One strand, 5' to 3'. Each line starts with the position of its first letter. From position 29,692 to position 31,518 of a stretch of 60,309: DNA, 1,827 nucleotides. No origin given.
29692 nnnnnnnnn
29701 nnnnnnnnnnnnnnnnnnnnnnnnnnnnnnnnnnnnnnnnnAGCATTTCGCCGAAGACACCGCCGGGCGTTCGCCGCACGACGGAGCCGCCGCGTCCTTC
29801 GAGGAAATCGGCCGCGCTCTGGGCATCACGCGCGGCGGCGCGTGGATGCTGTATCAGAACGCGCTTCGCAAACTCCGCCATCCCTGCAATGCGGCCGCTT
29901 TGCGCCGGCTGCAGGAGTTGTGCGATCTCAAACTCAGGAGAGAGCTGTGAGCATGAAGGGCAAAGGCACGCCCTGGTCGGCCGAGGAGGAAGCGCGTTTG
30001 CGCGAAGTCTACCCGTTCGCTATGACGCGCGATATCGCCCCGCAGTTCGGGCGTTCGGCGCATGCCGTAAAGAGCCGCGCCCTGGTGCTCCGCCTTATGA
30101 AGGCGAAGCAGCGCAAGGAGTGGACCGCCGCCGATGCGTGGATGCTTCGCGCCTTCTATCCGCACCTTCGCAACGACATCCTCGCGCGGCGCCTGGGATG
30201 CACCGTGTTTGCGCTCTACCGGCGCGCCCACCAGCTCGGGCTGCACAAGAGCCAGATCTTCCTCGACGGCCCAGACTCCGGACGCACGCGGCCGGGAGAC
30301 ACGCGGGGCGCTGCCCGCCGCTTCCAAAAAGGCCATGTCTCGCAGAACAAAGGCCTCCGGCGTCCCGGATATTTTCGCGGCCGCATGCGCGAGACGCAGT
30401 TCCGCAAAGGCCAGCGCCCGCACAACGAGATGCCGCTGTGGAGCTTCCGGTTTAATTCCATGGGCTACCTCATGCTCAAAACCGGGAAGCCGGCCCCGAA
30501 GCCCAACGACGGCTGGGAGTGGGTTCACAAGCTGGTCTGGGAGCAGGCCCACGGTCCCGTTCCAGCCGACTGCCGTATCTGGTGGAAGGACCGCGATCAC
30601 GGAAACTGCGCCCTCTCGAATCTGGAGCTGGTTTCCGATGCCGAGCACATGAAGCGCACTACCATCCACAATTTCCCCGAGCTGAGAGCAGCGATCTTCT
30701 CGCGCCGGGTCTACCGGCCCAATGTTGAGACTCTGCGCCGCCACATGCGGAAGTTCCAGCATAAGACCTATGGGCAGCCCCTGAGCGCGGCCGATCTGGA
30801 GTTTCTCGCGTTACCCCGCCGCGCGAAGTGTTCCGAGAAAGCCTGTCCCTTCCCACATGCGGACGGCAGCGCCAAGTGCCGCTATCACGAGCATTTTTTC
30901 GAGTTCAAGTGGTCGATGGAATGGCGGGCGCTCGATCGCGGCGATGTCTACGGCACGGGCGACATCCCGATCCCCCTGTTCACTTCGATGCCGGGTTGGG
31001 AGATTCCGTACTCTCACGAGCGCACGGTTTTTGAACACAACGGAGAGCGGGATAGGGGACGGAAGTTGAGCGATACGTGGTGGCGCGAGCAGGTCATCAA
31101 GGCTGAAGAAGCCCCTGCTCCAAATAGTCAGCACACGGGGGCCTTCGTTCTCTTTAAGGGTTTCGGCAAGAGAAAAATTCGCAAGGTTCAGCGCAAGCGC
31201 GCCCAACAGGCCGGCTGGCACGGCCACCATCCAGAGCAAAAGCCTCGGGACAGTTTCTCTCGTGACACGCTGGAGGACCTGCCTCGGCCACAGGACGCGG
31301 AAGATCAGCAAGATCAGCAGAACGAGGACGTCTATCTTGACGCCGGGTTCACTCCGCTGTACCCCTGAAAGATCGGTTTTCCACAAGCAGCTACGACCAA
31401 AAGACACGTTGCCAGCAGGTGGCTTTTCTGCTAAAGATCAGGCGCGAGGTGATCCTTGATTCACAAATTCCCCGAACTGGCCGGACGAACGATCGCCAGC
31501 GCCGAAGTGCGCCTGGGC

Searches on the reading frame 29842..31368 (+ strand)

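Call 9: search_protein_families(library=pfam, proteins=[window:29842-31368:+], max_evalue=0.01)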
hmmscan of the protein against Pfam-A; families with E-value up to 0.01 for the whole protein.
window:29842-31368:+ (508 aa): 1 family
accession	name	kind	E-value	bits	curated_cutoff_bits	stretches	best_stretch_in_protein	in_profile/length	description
PF13392.12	HNH_3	-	1.9e-11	43.9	24.8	1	227-270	2-45/46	HNH endonuclease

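Call 18: search_protein_families(library=phrogs, proteins=[window:29842-31368:+], max_evalue=0.001)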
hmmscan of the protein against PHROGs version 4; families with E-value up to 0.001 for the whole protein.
window:29842-31368:+ (508 aa): 7 families
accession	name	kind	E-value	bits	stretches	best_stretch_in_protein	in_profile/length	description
phrog_1891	-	DNA, RNA and nucleotide metabolism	6.9e-43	147.9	1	45-274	4-213/255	HNH endonuclease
phrog_323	-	transcription regulation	1.4e-12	48.8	1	86-137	88-140/319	transcriptional regulator, D5-like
phrog_15471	-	DNA, RNA and nucleotide metabolism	4.5e-08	34.1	1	222-310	28-94/183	HNH endonuclease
phrog_959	-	DNA, RNA and nucleotide metabolism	3.8e-07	30.9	1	228-281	60-114/138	HNH endonuclease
phrog_99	-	DNA, RNA and nucleotide metabolism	1.3e-05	26.1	1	206-275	146-207/383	HNH endonuclease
phrog_59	-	DNA, RNA and nucleotide metabolism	1.5e-05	25.6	1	208-277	175-239/423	HNH endonuclease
phrog_826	-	DNA, RNA and nucleotide metabolism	1.8e-05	25.4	1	213-274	94-159/281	HNH endonuclease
